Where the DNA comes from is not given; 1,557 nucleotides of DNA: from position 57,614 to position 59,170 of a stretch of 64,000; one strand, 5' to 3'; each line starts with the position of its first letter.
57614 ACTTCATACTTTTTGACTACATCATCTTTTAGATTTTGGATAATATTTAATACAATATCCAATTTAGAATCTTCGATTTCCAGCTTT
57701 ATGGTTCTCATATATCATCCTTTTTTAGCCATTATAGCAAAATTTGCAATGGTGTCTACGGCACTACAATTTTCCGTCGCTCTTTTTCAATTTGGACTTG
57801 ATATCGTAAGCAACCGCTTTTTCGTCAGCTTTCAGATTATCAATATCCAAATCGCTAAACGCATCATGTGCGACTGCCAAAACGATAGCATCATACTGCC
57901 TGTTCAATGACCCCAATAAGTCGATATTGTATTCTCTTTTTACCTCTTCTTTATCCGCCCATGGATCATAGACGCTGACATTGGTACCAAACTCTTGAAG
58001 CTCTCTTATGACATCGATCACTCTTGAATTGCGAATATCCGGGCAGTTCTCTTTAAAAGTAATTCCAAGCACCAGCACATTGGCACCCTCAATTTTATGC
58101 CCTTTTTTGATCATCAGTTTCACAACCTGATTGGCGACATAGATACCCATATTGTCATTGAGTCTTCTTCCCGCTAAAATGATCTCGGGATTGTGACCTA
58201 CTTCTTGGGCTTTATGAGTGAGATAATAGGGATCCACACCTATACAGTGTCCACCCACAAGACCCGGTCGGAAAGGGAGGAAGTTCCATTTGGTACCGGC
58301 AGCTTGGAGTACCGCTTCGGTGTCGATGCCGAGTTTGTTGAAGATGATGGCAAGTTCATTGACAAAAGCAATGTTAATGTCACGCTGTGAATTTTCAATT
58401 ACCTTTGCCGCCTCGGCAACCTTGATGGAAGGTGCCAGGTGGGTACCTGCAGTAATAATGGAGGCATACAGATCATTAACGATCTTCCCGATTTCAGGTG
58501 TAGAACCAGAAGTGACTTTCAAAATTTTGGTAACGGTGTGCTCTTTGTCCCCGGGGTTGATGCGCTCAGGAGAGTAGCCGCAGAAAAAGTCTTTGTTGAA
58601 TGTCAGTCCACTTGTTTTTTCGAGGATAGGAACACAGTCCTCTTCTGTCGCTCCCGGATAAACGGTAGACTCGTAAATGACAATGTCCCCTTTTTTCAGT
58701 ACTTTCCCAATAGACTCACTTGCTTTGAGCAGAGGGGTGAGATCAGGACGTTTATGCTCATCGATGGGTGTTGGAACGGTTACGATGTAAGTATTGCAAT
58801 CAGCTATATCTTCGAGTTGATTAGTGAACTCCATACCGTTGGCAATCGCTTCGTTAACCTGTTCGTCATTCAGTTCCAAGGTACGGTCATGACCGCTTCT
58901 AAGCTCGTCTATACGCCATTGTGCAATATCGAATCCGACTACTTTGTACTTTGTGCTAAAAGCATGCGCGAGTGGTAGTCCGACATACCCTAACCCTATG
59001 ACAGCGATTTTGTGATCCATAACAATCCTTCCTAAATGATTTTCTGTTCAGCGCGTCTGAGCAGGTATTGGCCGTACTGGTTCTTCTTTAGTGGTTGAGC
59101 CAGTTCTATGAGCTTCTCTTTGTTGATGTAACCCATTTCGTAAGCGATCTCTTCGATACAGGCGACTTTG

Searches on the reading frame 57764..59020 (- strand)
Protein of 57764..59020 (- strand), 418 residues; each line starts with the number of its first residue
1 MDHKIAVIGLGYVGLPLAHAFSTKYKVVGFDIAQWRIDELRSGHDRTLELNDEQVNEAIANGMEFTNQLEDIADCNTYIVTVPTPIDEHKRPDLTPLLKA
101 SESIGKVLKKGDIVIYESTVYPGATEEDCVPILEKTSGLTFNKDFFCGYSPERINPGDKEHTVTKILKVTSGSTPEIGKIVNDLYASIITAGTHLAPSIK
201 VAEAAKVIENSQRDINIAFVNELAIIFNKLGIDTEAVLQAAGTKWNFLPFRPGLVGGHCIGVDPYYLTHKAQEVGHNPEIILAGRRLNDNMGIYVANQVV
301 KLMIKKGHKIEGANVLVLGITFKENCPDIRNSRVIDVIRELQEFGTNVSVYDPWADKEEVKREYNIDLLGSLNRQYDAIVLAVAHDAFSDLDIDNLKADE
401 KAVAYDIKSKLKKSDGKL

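Call 78: search_protein_families(library=pfam, proteins=[window:57764-59020:-], max_evalue=0.01)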
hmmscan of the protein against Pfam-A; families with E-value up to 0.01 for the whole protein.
window:57764-59020:- (418 aa): 6 families
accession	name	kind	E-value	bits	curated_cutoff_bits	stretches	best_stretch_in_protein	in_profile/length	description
PF03721.20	UDPG_MGDP_dh_N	-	2.5e-34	118.9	27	1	4-176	2-178/187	UDP-glucose/GDP-mannose dehydrogenase family, NAD binding domain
PF00984.24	UDPG_MGDP_dh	-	1.7e-25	89.3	25.4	1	201-289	2-93/94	UDP-glucose/GDP-mannose dehydrogenase family, central domain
PF03720.21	UDPG_MGDP_dh_C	-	2.7e-24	86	30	1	316-410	1-100/103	UDP-glucose/GDP-mannose dehydrogenase family, UDP binding domain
PF03446.21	NAD_binding_2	-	1.5e-05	25.5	21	1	4-127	1-102/161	NAD binding domain of 6-phosphogluconate dehydrogenase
PF02737.24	3HCDH_N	-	0.0042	17.4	22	0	4-83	1-87/180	3-hydroxyacyl-CoA dehydrogenase, NAD binding domain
PF01210.29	NAD_Gly3P_dh_N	-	0.0054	17.2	23.1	0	4-77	1-65/158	NAD-dependent glycerol-3-phosphate dehydrogenase N-terminus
